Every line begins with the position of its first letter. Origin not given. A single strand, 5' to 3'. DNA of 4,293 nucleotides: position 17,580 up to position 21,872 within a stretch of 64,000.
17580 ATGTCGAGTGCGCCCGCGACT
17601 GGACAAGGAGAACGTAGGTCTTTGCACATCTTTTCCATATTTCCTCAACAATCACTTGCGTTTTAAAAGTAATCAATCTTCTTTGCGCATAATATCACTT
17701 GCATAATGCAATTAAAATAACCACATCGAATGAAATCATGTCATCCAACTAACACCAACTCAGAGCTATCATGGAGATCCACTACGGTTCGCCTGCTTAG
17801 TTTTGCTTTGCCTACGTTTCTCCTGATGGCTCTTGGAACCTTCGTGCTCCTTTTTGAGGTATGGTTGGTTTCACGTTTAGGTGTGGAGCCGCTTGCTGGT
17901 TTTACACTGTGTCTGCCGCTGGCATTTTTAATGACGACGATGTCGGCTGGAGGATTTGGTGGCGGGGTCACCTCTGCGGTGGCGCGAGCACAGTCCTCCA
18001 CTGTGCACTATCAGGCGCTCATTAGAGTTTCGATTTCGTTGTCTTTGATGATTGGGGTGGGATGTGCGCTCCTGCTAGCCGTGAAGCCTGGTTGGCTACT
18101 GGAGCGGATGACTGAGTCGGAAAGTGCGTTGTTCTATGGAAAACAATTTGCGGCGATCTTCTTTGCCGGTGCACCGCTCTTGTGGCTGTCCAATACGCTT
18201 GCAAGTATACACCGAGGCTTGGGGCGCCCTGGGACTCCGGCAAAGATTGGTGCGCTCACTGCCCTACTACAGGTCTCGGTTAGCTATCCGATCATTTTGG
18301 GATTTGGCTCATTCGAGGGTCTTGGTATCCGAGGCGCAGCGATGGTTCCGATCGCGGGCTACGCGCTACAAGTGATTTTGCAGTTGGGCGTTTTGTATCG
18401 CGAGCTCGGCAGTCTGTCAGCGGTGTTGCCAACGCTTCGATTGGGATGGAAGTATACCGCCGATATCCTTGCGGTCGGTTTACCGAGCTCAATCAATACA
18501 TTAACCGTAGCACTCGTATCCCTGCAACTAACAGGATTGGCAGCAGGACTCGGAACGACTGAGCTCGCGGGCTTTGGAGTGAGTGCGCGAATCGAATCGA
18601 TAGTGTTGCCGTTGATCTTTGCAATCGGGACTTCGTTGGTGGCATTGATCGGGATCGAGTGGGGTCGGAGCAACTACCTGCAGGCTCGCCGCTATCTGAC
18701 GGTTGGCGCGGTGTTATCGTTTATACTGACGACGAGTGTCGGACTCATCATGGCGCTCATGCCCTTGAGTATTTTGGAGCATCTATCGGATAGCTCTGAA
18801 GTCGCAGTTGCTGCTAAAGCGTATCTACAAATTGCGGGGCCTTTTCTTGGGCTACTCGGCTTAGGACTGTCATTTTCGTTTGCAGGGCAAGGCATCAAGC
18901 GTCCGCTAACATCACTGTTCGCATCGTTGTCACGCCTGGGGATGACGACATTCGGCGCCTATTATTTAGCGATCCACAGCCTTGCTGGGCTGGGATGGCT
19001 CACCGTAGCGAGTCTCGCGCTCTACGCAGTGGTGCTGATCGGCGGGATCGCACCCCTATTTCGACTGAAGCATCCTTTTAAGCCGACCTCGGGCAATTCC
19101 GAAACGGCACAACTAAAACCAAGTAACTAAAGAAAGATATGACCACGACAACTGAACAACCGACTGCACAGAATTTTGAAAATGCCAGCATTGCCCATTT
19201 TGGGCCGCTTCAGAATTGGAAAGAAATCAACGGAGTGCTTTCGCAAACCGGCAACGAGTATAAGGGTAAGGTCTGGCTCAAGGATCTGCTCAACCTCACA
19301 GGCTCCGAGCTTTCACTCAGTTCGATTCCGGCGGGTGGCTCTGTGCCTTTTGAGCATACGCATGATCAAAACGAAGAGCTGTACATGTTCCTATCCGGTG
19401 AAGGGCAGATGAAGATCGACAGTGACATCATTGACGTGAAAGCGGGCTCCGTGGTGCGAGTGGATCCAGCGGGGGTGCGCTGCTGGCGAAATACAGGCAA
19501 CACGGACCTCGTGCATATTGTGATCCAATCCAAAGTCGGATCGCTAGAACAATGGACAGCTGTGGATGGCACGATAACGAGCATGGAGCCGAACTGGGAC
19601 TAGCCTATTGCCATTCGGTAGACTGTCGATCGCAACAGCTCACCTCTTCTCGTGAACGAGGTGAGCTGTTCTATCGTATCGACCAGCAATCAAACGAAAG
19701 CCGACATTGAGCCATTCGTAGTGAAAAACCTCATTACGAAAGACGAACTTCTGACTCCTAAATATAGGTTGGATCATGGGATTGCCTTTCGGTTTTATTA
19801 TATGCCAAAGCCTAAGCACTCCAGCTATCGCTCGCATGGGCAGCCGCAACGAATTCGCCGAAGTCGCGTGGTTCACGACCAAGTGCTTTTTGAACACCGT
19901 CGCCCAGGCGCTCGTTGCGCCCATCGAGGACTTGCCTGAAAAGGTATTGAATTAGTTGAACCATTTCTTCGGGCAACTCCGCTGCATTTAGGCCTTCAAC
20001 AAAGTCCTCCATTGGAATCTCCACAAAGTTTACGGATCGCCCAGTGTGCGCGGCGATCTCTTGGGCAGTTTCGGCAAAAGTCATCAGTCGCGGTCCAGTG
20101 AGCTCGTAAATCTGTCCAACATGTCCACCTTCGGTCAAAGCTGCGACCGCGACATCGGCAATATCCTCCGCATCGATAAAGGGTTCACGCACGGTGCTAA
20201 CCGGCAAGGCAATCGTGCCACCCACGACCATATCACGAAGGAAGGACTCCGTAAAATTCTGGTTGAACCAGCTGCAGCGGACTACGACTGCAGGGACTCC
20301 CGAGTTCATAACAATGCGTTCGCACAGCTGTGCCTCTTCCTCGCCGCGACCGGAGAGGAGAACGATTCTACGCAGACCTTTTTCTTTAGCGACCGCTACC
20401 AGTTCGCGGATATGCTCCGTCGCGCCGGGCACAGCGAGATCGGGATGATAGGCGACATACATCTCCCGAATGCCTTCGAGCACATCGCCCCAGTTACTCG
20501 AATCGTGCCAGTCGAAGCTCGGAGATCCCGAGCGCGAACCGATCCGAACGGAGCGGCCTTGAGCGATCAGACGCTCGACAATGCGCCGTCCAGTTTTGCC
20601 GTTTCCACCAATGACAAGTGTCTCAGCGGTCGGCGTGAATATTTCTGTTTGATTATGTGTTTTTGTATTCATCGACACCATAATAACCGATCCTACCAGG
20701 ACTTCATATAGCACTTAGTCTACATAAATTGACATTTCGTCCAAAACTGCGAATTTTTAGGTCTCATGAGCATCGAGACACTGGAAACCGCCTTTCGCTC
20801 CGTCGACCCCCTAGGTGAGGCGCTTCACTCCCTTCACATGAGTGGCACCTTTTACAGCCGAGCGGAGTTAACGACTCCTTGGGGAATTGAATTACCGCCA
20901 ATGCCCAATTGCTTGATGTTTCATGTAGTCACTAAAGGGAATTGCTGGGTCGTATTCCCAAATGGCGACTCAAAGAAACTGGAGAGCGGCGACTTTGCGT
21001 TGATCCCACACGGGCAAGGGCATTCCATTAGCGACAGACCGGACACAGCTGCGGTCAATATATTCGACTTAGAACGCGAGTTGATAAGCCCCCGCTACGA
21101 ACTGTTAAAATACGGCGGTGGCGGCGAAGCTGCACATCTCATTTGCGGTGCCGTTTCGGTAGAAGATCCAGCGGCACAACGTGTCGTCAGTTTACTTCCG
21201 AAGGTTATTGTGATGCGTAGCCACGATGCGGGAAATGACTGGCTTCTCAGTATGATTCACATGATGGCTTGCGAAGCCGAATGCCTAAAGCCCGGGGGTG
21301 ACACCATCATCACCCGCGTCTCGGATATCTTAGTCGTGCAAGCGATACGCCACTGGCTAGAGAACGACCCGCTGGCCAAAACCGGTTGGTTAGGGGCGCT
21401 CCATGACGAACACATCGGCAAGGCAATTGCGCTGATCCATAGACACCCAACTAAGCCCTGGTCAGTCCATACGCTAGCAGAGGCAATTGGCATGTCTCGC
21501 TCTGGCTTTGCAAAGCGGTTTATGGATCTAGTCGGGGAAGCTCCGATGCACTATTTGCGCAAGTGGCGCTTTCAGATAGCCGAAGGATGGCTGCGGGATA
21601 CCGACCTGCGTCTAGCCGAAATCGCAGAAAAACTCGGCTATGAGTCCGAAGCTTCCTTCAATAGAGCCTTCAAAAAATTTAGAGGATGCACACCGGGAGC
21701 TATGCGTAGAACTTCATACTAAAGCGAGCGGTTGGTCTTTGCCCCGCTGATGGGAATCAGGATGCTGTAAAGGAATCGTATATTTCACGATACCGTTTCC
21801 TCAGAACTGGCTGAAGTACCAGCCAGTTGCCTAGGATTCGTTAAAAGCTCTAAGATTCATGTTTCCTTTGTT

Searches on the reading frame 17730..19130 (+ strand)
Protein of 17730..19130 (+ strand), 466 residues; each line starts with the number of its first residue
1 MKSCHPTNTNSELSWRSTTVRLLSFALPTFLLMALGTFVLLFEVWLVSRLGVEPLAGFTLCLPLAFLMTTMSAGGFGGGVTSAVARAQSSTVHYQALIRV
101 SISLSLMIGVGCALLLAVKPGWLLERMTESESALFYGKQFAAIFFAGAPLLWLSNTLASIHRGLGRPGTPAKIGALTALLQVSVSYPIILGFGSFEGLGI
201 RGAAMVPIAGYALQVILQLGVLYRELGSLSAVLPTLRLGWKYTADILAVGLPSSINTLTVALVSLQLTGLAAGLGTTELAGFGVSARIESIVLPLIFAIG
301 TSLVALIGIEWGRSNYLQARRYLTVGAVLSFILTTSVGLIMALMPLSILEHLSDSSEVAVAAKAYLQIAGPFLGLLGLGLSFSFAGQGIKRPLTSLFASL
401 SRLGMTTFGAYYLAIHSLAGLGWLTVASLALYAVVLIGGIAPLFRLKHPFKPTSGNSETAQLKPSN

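Call 56: search_protein_families(library=pfam, proteins=[window:17730-19130:+], max_evalue=0.001)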
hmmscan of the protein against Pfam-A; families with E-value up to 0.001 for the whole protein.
window:17730-19130:+ (466 aa): 1 family
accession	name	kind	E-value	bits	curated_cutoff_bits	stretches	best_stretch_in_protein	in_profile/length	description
PF01554.23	MatE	-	1.6e-29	103.1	24.9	2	252-405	1-154/161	MatE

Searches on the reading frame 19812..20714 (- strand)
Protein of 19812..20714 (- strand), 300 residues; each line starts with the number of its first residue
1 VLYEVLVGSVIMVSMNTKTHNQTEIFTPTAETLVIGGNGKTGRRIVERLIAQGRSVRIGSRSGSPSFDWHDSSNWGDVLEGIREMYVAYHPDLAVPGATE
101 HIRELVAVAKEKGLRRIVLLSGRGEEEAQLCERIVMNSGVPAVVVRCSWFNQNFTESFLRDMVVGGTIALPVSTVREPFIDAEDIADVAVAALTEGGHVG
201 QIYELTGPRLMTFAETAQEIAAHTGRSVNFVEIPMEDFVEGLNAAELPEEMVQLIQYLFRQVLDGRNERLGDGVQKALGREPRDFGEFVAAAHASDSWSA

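Call 56: search_protein_families(library=pfam, proteins=[window:19812-20714:-], max_evalue=0.001)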
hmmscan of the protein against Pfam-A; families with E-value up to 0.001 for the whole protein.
window:19812-20714:- (300 aa): 4 families
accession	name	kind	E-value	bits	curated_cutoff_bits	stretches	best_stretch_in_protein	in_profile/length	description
PF05368.20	NmrA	-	8.9e-10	39.1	27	1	132-264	131-269/298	NmrA-like family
PF13460.12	NAD_binding_10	-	2.7e-07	31.1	27.2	0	36-194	1-182/184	NAD(P)H-binding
PF01370.27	Epimerase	-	4.6e-05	23.4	20.9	0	33-71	2-52/240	NAD dependent epimerase/dehydratase family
PF04321.23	RmlD_sub_bind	-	7.2e-05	22.4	27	0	131-230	132-238/287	RmlD substrate binding domain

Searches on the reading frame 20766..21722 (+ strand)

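Call 56: search_protein_families(library=pfam, proteins=[window:20766-21722:+], max_evalue=0.001)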
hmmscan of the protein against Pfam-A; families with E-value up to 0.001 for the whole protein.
window:20766-21722:+ (318 aa): 3 families
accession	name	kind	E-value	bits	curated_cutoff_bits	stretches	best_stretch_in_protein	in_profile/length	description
PF12852.13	Cupin_6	-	1.7e-43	148.9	26.7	1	14-199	1-183/183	Cupin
PF12833.13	HTH_18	-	2.3e-21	76.3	33.6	1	237-315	1-79/80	Helix-turn-helix domain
PF00165.29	HTH_AraC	-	1.7e-13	50.8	26.6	1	276-315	1-42/42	Bacterial regulatory helix-turn-helix proteins, AraC family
